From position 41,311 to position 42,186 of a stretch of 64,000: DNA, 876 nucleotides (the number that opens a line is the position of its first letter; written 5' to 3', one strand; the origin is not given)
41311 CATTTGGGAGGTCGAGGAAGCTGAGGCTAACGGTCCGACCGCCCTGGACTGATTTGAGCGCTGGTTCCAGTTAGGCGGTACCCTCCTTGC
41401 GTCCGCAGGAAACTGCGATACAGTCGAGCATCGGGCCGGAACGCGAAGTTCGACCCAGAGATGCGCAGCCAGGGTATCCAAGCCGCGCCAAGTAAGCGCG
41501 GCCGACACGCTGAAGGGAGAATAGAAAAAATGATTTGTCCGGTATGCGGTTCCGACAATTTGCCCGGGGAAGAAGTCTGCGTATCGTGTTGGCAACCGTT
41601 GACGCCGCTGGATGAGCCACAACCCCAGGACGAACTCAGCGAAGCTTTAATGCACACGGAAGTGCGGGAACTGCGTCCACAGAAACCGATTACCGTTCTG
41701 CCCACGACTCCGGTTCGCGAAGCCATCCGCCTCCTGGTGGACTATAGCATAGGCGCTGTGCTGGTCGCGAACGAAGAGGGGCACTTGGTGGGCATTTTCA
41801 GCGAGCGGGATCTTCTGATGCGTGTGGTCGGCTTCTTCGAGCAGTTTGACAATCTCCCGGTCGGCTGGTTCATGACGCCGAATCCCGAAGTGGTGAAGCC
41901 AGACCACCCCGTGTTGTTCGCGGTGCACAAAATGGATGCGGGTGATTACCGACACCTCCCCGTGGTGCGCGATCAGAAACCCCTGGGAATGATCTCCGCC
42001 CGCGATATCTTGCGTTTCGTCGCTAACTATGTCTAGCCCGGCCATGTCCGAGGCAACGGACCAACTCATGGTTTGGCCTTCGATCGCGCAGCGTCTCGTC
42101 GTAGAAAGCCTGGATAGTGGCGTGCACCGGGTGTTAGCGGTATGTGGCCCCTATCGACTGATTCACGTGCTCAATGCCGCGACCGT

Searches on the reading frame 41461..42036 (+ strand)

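Call 54: search_protein_families(library=pfam, proteins=[window:41461-42036:+], max_evalue=0.001)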
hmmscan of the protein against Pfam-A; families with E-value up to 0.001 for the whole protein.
window:41461-42036:+ (191 aa): 1 family
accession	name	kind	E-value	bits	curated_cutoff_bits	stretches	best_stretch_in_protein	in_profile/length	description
PF00571.33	CBS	-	4.7e-28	97.7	24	2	69-122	2-55/57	CBS domain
